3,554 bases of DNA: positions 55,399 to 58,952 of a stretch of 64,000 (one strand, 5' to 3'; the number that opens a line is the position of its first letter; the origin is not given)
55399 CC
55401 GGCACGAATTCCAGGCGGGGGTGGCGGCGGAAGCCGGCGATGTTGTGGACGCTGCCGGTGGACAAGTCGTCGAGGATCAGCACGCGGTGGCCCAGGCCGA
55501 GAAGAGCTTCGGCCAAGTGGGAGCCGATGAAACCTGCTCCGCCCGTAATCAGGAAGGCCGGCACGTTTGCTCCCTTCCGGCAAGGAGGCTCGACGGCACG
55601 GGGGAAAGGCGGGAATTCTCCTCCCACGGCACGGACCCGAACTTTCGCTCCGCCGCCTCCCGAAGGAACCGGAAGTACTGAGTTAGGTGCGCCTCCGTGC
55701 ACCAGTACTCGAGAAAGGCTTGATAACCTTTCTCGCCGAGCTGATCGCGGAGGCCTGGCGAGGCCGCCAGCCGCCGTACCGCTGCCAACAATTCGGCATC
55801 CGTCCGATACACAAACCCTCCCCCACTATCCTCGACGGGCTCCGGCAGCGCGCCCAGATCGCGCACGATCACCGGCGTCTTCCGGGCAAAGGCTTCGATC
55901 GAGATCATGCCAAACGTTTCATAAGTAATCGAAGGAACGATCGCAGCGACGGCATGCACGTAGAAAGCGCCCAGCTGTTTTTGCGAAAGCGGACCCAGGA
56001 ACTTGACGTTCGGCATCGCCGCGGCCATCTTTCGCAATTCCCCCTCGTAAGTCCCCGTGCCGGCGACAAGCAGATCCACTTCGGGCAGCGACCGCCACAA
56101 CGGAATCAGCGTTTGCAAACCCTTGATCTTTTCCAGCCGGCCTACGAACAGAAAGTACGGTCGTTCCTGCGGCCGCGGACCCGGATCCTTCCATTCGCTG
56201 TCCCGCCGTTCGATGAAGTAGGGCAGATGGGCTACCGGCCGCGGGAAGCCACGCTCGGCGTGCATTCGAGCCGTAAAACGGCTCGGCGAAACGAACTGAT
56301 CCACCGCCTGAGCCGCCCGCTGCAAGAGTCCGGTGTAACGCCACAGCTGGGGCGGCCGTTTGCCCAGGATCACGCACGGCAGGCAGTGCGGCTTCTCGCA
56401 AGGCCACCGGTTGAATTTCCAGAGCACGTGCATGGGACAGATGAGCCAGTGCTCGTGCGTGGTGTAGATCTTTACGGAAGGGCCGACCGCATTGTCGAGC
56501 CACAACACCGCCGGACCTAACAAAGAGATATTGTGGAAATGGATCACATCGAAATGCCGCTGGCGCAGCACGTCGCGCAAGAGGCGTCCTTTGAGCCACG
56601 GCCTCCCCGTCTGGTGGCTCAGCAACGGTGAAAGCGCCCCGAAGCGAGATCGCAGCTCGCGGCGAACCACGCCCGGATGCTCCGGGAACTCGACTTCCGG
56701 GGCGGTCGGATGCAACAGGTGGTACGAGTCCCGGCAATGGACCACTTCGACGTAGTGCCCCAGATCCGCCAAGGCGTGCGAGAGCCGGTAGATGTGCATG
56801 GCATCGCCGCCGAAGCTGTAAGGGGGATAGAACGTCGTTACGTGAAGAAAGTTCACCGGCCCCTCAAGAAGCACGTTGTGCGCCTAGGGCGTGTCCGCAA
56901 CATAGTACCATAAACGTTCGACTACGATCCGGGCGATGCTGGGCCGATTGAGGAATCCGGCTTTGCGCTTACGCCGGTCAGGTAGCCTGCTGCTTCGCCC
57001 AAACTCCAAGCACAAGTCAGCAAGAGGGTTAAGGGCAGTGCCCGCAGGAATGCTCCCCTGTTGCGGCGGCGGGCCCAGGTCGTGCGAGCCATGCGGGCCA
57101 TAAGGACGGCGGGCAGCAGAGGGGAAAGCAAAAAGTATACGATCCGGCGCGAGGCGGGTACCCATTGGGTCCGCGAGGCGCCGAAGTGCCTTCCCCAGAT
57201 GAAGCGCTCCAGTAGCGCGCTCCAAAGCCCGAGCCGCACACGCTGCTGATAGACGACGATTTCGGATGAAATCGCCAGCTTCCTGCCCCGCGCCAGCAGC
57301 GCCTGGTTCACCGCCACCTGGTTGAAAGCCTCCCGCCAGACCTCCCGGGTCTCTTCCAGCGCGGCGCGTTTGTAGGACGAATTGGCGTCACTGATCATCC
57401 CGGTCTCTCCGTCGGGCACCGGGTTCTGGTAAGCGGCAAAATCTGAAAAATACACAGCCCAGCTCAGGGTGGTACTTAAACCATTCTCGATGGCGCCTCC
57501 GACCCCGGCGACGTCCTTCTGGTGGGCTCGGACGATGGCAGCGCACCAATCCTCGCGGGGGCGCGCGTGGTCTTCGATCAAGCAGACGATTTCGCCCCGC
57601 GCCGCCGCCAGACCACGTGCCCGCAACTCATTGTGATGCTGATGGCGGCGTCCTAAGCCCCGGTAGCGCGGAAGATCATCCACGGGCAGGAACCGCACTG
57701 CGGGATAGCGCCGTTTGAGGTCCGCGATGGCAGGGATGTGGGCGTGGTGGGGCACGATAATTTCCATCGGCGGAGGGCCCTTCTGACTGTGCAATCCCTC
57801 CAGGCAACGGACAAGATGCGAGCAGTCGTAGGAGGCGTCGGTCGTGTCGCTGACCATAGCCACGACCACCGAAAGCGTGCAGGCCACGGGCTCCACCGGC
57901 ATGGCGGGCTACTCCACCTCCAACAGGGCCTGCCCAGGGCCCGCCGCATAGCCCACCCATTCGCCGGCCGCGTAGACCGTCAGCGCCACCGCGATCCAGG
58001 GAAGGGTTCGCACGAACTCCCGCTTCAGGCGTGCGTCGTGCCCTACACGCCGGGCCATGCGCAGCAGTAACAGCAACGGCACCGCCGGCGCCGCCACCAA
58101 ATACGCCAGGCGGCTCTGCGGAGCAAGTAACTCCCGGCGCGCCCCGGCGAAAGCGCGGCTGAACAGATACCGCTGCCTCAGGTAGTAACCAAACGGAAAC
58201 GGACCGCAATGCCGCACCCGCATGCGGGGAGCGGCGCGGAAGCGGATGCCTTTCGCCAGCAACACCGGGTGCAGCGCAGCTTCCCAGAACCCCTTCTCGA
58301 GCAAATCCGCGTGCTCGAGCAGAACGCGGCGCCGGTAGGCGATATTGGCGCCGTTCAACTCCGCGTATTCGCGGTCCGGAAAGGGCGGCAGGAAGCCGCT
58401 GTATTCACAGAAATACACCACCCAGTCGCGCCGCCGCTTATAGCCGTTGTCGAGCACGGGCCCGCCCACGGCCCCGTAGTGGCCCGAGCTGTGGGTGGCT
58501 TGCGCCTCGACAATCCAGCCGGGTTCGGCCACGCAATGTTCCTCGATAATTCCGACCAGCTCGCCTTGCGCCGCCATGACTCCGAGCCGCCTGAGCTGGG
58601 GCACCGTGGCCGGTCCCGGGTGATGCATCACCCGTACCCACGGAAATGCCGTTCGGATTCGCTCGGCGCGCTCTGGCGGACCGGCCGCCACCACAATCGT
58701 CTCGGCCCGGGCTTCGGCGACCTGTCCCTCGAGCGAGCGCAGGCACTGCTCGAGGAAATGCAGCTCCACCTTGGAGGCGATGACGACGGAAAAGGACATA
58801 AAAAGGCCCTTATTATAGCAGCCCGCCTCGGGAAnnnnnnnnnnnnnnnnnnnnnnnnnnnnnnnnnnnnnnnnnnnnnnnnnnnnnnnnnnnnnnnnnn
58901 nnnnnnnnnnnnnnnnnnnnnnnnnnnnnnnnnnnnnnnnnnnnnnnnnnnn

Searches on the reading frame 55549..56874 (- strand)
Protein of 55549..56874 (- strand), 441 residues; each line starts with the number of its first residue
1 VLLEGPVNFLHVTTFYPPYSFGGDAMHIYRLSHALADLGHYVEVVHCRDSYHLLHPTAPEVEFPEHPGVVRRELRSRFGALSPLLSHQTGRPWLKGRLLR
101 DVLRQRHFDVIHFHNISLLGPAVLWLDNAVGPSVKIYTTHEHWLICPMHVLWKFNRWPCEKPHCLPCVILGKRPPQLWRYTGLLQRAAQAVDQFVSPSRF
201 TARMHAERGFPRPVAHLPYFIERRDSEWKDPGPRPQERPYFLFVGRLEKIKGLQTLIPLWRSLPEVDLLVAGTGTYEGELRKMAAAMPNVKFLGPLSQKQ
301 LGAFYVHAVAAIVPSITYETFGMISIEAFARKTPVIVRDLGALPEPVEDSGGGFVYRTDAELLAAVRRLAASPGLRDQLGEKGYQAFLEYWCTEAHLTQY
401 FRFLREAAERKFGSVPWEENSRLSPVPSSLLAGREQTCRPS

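Call 3: search_protein_families(library=pfam, proteins=[window:55549-56874:-], max_evalue=0.01)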
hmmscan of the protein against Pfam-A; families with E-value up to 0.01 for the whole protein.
window:55549-56874:- (441 aa): 6 families
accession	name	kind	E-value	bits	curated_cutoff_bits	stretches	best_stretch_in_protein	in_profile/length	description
PF00534.26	Glycos_transf_1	-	1.8e-25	89.9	26.4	1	227-385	4-171/172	Glycosyl transferases group 1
PF13692.12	Glyco_trans_1_4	-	2.7e-20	73.5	27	1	238-370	1-140/142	Glycosyl transferases group 1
PF13439.12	Glyco_transf_4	-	8.4e-15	55.6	28.5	1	22-218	2-163/170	Glycosyltransferase Family 4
PF13524.12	Glyco_trans_1_2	-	5.9e-08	33.2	25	1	258-399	8-141/144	Glycosyl transferase-like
PF13579.12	Glyco_trans_4_4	-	5.8e-07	30.4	29.7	1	22-218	1-156/158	Glycosyl transferase 4-like domain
PF20706.3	GT4-conflict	-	2.3e-05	24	26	1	200-338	161-311/385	Family 4 Glycosyltransferase in conflict systems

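Call 4: search_protein_families(library=ncbifam, proteins=[window:55549-56874:-], max_evalue=0.01)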
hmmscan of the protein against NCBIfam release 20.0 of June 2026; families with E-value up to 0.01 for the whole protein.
window:55549-56874:- (441 aa): 24 families
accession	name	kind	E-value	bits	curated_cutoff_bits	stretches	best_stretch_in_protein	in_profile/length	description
NF041010.1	glycosy_Agl16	equivalog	2.5e-15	56.2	575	1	233-387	175-332/352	glycosylation protein Agl16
TIGR02149.1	glgA_Coryne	subfamily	3.5e-15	56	302.4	1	236-392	202-375/391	glycogen synthase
TIGR04157.1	glyco_rSAM_CFB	subfamily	4.1e-15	55.7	400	1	238-353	227-345/406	TIGR04157 family glycosyltransferase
NF038229.1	Glyco4_Geo_Pelo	equivalog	4.3e-15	55.6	400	1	225-406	148-335/338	GPMC system family 4 glycosyltransferase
TIGR03449.1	mycothiol_MshA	equivalog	2.3e-12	46.6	462.5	1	238-385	220-382/406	D-inositol-3-phosphate glycosyltransferase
TIGR04047.1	MSMEG_0565_glyc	hypoth_equivalog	4.3e-12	45.8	259.85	1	238-399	193-370/373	MSMEG_0565 family glycosyltransferase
NF038298.1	EPS_HpsO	equivalog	2.1e-10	40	575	1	244-406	207-386/388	hormogonium polysaccharide biosynthesis glycosyltransferase HpsO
NF053787.1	GlcN_PG_synth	equivalog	3.6e-10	39.2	480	1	236-370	195-324/361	N-acetylglucosaminyl phosphatidylglycerol synthase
NF041876.1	EPS_EpsE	equivalog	4.5e-10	39.3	400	1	236-386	212-375/389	exopolysaccharide biosynthesis GT4 family glycosyltransferase EpsE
NF047684.1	TeichurnBiosyTuaC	equivalog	1.4e-09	37.4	550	1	234-354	215-335/391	teichuronic acid biosynthesis protein TuaC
TIGR03999.1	thiol_BshA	equivalog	1.9e-08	33.7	273.7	1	265-406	229-372/375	N-acetyl-alpha-D-glucosaminyl L-malate synthase BshA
NF038295.1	EPS_HpsP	equivalog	3.4e-08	32.9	550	1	235-395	204-375/388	hormogonium polysaccharide biosynthesis glycosyltransferase HpsP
TIGR02095.1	glgA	subfamily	1.3e-07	30.6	328.45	1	236-356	292-423/477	glycogen/starch synthase, ADP-glucose type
NF012028.0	PRK15484.1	subfamily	8.5e-07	28.4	618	1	274-357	242-326/380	lipopolysaccharide N-acetylglucosaminyltransferase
NF053513.1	Gtran_IagA_BgsA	equivalog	1.3e-06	27.7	460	1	240-385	163-310/333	LTA glycolipid anchor biosynthesis glycosyltransferase, IagA/BgsA family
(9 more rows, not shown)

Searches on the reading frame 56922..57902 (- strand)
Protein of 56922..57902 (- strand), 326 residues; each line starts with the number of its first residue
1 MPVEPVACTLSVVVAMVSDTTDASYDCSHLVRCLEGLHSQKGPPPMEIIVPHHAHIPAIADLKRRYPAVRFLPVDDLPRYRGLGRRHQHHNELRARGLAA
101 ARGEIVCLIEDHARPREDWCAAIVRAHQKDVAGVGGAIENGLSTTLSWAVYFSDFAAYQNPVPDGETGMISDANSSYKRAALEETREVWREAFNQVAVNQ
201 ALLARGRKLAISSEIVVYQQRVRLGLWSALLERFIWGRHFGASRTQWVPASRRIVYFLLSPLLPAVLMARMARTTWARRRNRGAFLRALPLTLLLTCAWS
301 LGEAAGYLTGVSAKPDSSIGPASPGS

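Call 3: search_protein_families(library=pfam, proteins=[window:56922-57902:-], max_evalue=0.01)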
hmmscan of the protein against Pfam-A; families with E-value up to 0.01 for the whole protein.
window:56922-57902:- (326 aa): 1 family
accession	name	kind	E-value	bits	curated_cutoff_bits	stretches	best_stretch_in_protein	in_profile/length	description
PF00535.33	Glycos_transf_2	-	6.8e-06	26.6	23.3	1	84-184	61-166/168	Glycosyl transferase family 2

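Call 4: search_protein_families(library=ncbifam, proteins=[window:56922-57902:-], max_evalue=0.01)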
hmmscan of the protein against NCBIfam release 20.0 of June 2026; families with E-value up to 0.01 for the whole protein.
window:56922-57902:- (326 aa): 1 family
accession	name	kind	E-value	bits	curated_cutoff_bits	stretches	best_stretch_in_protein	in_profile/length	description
NF041394.1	GtaseAglG_Halo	equivalog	0.00042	19.7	440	1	93-139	73-120/304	glucosyl-dolichyl phosphate glucuronosyltransferase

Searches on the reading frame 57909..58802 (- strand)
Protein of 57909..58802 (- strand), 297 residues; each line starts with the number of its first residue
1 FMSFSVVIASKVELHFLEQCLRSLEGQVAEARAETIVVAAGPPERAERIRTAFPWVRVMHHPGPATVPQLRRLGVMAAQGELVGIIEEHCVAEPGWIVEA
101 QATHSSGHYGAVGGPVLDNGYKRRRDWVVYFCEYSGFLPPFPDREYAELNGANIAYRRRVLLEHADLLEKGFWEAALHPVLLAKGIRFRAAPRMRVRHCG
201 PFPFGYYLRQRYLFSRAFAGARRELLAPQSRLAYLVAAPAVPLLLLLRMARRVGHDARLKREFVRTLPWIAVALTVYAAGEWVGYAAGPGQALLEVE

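Call 3: search_protein_families(library=pfam, proteins=[window:57909-58802:-], max_evalue=0.01)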
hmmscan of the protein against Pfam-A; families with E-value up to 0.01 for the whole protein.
window:57909-58802:- (297 aa): 1 family
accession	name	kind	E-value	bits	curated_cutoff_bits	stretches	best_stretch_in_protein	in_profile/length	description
PF00535.33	Glycos_transf_2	-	6.7e-09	36.3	23.3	1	5-131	1-130/168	Glycosyl transferase family 2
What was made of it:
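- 57909..58799 (-): GT2 with C-terminal hydrophobic segments (GT2b), 296 aa. Pfam Glycos_transf_2 E=6.7e-9 (call 3).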

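Call 4: search_protein_families(library=ncbifam, proteins=[window:57909-58802:-], max_evalue=0.01)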
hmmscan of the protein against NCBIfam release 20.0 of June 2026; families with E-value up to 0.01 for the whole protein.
window:57909-58802:- (297 aa): 3 families
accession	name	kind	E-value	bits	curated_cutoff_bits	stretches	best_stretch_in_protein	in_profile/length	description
TIGR03965.1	mycofact_glyco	equivalog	4.3e-10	39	280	1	3-219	75-301/467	mycofactocin biosynthesis glycosyltransferase MftF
NF041394.1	GtaseAglG_Halo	equivalog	9.7e-07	28.3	440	1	2-163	1-170/304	glucosyl-dolichyl phosphate glucuronosyltransferase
NF041875.1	EPS_EpsD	equivalog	2.4e-05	23.9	370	1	5-125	2-125/325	exopolysaccharide biosynthesis glycosyltransferase EpsD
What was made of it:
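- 57909..58799 (-): Weak AglG-like NCBIfam hit (call 4).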
